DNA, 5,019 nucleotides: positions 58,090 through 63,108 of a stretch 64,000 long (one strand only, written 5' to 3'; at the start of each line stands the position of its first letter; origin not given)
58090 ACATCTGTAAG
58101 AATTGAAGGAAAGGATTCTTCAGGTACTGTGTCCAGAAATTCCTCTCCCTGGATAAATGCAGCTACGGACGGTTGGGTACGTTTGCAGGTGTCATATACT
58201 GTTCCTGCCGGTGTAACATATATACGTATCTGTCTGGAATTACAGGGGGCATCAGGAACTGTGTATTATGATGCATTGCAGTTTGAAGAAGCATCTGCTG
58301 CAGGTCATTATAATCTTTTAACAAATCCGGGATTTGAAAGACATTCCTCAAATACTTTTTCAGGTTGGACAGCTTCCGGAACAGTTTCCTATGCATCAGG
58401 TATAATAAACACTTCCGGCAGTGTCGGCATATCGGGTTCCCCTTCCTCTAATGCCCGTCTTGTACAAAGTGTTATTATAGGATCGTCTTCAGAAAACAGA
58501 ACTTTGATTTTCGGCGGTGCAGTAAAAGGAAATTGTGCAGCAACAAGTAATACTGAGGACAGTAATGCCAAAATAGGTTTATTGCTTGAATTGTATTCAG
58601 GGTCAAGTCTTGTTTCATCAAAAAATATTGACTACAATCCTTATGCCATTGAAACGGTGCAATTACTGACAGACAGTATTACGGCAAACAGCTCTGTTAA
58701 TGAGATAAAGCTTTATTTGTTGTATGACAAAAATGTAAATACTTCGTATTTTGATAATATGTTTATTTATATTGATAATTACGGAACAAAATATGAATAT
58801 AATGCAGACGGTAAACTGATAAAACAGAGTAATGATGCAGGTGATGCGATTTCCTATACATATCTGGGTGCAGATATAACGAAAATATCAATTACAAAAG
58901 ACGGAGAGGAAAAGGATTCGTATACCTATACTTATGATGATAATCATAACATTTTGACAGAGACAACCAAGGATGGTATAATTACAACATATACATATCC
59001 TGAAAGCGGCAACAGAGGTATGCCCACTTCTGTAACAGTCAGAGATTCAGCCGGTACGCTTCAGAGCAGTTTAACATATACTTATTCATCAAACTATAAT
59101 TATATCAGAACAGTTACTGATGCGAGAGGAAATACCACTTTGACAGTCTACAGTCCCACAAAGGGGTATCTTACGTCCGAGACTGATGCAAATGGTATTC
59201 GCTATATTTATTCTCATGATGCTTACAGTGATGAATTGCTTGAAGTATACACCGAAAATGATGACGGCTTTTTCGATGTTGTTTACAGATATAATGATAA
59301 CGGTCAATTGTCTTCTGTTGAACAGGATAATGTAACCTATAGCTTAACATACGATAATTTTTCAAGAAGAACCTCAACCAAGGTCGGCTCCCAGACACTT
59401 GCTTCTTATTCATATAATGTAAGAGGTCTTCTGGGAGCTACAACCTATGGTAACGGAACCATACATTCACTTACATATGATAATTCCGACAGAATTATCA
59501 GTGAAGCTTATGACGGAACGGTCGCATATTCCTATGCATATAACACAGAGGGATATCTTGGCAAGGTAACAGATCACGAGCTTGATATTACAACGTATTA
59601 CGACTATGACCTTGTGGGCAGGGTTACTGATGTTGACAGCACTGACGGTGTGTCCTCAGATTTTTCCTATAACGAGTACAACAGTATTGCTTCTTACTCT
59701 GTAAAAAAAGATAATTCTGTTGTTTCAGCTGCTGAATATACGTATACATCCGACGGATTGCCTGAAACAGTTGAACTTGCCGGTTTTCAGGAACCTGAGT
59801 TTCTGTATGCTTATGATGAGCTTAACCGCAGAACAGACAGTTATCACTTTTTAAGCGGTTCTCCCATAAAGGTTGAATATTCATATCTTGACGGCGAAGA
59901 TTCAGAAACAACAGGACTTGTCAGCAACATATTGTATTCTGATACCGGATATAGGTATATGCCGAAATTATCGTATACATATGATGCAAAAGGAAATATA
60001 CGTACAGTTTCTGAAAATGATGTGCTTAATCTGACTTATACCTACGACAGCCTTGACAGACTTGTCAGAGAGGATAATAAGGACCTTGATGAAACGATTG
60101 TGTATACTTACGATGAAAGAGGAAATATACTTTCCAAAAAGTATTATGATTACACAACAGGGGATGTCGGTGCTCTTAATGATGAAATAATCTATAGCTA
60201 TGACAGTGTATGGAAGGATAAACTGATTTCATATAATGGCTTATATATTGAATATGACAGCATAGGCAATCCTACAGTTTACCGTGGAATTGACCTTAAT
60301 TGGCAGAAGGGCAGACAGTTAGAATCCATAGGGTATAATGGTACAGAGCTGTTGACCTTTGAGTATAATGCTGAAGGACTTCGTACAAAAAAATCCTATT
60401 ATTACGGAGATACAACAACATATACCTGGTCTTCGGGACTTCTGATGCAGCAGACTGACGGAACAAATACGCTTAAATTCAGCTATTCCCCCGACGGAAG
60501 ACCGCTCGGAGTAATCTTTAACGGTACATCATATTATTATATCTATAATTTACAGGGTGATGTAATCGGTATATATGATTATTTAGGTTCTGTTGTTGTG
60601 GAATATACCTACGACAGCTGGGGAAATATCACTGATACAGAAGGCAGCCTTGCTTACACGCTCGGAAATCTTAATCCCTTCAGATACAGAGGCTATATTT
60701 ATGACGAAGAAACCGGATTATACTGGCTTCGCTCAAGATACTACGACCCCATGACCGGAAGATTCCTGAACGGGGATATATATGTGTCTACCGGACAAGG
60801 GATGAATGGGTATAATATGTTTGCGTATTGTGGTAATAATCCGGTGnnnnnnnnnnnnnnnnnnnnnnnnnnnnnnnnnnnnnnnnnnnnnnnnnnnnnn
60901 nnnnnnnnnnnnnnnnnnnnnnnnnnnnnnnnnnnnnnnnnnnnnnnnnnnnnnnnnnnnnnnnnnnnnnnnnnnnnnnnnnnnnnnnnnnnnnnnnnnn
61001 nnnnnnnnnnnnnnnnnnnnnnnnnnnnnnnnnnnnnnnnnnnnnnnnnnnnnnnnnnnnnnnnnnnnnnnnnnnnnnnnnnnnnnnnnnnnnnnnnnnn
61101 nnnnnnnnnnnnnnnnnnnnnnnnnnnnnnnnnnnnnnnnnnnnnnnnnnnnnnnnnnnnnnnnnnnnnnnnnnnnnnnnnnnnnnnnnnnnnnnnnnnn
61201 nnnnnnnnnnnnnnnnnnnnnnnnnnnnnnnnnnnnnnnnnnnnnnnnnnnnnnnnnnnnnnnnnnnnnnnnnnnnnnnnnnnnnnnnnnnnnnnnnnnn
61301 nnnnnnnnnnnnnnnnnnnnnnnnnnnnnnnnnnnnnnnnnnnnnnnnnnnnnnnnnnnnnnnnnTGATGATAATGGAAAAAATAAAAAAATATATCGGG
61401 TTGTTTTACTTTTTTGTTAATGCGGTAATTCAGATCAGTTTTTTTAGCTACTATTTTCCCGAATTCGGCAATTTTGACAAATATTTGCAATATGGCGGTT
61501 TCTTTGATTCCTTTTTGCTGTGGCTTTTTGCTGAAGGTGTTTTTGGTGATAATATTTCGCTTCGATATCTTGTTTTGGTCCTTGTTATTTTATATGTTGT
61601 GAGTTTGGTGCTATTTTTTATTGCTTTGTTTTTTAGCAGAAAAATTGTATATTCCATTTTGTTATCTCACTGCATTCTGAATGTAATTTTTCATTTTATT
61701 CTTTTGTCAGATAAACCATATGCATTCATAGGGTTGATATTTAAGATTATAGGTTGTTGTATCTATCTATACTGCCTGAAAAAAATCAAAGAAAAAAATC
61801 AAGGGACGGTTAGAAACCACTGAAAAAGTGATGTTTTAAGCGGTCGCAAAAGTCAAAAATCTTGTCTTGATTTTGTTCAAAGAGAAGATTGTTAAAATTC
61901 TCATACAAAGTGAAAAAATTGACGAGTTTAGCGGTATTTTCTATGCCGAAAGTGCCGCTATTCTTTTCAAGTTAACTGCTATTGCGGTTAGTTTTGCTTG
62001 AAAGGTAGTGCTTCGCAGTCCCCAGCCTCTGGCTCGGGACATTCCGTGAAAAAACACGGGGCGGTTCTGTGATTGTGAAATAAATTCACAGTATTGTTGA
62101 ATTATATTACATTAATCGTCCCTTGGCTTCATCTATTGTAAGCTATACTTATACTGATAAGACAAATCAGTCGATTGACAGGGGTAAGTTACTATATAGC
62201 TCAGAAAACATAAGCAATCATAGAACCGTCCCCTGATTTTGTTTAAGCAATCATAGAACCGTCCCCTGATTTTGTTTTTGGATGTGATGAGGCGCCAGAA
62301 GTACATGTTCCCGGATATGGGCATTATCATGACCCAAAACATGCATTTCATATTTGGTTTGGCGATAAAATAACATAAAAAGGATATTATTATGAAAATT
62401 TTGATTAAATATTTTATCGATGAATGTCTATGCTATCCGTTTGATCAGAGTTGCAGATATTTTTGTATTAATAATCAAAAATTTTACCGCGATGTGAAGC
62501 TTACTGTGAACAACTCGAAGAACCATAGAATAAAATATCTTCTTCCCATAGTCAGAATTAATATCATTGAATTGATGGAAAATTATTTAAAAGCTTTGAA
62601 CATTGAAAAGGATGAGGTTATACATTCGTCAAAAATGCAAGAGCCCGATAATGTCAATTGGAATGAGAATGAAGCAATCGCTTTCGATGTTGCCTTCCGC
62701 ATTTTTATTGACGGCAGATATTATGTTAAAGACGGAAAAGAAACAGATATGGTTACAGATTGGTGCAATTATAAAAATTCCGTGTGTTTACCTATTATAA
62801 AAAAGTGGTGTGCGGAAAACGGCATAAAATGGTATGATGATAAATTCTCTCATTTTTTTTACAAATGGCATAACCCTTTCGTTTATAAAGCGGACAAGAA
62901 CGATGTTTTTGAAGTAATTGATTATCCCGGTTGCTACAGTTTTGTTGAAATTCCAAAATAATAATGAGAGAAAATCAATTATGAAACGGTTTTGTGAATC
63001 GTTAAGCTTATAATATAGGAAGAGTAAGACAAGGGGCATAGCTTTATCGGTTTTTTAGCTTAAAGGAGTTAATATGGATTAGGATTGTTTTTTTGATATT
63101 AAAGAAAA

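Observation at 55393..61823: Sec-dependent Rhs/YD polymorphic toxin with an unassigned C-terminal domain and a 4-TM putative immunity protein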

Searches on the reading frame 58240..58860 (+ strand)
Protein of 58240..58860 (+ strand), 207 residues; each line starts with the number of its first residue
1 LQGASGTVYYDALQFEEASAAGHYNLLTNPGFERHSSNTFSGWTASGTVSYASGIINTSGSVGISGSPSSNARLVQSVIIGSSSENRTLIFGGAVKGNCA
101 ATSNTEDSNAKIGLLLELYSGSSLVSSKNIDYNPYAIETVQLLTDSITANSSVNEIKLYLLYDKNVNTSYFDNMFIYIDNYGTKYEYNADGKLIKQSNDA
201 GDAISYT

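Call 9: search_protein_families(library=pfam, proteins=[window:58240-58860:+], max_evalue=10)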
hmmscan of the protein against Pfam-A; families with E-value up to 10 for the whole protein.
window:58240-58860:+ (207 aa): 1 family
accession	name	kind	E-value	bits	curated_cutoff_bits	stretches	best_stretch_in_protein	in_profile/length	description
PF14476.11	Chloroplast_duf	-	0.18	11.2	25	1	64-121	217-274/320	Petal formation-expressed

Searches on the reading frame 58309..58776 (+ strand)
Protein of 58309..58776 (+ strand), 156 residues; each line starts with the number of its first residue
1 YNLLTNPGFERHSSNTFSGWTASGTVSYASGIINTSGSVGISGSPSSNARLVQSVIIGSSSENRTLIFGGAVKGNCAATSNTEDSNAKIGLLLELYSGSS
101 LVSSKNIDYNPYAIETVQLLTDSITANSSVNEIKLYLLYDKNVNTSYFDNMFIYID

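Call 77: search_protein_families(library=pfam, alignment_id=A7, max_evalue=1)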
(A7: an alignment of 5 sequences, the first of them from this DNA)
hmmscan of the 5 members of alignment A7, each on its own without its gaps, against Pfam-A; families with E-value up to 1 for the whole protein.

A. member 1, seq(156 aa): 1 family
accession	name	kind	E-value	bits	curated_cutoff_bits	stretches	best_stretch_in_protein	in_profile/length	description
PF14476.11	Chloroplast_duf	-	0.1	12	25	1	40-98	216-274/320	Petal formation-expressed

B. families by the number of members that match (of 5 scanned): 6 families
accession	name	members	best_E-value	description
PF02018.23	CBM_4_9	1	5.4e-06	Carbohydrate binding domain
PF20519.4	Polycystin_dom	1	0.032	Polycystin domain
PF21229.3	TdIF1_2nd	1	0.087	TdIF1, C-terminal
PF14476.11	Chloroplast_duf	1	0.1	Petal formation-expressed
PF01571.26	GCV_T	1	0.12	Aminomethyltransferase folate-binding domain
PF16195.10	UBA2_C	1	0.18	SUMO-activating enzyme subunit 2 C-terminus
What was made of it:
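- Checked: Module 2 (aa 973-1128) gets no direct Pfam hit (calls 9, 77).
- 58309..58776 (+): CBM4/9-like module 2 (aa 973-1128). The orthologous module in a homologous protein hits CBM_4_9 at 5.4e-6 (call 77).
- Checked: The equivalent module of a homologous Rhs protein hits CBM_4_9 at 5.4e-6 (call 77).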

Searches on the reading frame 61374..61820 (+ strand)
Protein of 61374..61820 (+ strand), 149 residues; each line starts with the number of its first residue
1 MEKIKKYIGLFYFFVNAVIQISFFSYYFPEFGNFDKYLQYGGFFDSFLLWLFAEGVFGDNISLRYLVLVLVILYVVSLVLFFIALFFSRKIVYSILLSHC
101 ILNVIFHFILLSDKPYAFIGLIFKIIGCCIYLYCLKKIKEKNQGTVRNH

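Call 3: search_protein_families(library=pfam, proteins=[window:61374-61820:+], max_evalue=0.1)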
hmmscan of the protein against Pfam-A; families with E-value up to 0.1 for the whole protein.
window:61374-61820:+ (149 aa): 0 families

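Call 4: search_protein_families(library=ncbifam, proteins=[window:61374-61820:+], max_evalue=0.1)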
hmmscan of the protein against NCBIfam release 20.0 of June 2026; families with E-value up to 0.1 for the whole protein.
window:61374-61820:+ (149 aa): 0 families

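Call 17: find_homologous_proteins(query=window:61374-61820:+, max_evalue=0.01)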
Query window:61374-61820:+ (149 aa): 1 proteins with E <= 0.01 among 154 candidates.
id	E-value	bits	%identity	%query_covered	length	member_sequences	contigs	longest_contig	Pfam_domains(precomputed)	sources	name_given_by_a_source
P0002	1.9e-88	312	100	100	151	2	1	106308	-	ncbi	-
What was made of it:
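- Tried and rejected: With the membrane protein as query it found only itself (call 17).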

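Call 18: find_encoding_contigs(protein=P0002, flank=10000, max_places=4)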
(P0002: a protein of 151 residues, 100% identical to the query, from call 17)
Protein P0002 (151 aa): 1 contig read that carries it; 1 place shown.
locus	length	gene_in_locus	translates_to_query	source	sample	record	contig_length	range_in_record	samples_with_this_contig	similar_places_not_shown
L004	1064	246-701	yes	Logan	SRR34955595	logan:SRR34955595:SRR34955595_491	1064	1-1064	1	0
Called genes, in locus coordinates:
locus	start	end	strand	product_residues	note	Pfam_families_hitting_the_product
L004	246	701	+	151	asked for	-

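Call 50: list_cluster_members(proteins=[P0002, P0003, P0001])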
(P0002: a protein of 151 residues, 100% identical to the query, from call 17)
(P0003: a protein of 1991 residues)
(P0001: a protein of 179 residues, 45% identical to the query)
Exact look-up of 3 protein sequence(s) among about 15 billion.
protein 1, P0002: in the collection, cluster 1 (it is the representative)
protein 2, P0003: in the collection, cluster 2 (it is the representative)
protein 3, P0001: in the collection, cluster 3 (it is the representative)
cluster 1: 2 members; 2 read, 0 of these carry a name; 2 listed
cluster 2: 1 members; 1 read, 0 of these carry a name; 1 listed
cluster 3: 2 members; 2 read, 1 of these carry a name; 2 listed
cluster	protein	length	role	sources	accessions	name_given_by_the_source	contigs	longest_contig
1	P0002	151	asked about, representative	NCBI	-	-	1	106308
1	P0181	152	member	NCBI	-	-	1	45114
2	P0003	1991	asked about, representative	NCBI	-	-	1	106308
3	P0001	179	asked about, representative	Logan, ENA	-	-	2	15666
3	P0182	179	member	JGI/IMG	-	hypothetical protein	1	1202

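Call 51: search_protein_families(library=phrogs, proteins=[window:61374-61820:+], max_evalue=0.1)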
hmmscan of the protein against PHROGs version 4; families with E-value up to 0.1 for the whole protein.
window:61374-61820:+ (149 aa): 0 families

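Call 52: find_encoding_contigs(protein=P0181, flank=10000, max_places=3)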
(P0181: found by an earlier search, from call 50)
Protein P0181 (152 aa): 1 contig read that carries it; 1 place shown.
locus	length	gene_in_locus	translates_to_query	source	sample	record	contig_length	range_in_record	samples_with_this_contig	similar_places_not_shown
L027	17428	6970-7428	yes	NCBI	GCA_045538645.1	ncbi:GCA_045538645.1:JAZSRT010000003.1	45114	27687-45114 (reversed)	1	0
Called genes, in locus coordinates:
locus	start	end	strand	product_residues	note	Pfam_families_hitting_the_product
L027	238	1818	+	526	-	PF13347:MFS_2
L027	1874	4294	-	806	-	PF03065:Glyco_hydro_57 (weak), PF17677:Glyco_hydro38C2 (weak)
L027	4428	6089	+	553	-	-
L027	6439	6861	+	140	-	-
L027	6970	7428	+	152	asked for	-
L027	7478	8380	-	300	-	PF00722:Glyco_hydro_16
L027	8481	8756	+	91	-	-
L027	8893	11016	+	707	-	PF13229:Beta_helix (faint)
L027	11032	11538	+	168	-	PF10688:Imp-YgjV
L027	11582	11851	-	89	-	PF05016:ParE_toxin (weak), PF06769:YoeB_toxin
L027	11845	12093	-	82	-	PF02604:PhdYeFM_antitox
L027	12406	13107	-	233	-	PF00300:His_Phos_1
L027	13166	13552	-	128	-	PF11457:DUF3021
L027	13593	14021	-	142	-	PF04397:LytTR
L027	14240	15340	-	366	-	PF10974:DUF2804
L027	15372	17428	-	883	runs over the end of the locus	PF22842:Pel9A-like_beta_helix (weak), PF07602:DUF1565 (faint), PF13229:Beta_helix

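Call 88: predict_structure(alignment_id=A9)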
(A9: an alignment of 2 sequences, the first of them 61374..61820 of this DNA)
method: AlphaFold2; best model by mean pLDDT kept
length: 149 residues; sequences in the alignment: 2
mean_pLDDT: 54.8   pTM: 0.41
mean pLDDT of the five models: 54.8, 51.1, 48.7, 47.8, 47.7
residues with pLDDT >= 90: 0; 70-90: 0; 50-70: 116; < 50: 33
segments of 3 or more residues with pLDDT < 50: 1-4, 21-32, 35-40, 145-149
pLDDT, mean of each block of 10 residues (from residue 1): 50 51 42 46 52 55 62 62 56 57 61 59 60 60 47
secondary structure, 60 per line:
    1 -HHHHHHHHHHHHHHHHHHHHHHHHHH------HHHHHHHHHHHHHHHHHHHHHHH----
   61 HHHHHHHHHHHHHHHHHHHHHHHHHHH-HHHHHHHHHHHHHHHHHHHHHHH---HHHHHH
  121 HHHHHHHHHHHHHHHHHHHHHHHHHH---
elements in order: H2-27 H34-56 H61-87 H89-111 H115-146
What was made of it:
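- Checked: A low-confidence AF2 model (pLDDT 55) shows five helices (call 88).
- The immunity-protein model has low confidence (pLDDT 55, call 88).
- Tried and rejected: The two-sequence run gave pLDDT 55 (call 88), so I used it only to count helices.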

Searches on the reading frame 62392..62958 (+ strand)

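Call 3: search_protein_families(library=pfam, proteins=[window:62392-62958:+], max_evalue=0.1)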
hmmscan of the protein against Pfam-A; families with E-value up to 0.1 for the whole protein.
window:62392-62958:+ (189 aa): 0 families

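Call 4: search_protein_families(library=ncbifam, proteins=[window:62392-62958:+], max_evalue=0.1)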
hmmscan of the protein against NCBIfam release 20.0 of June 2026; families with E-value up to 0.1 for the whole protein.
window:62392-62958:+ (189 aa): 0 families

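Call 51: search_protein_families(library=phrogs, proteins=[window:62392-62958:+], max_evalue=0.1)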
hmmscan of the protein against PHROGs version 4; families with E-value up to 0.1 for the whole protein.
window:62392-62958:+ (189 aa): 1 family
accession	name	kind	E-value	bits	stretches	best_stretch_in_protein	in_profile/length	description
phrog_3612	-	unknown function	0.095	14.1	0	59-124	13-78/88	-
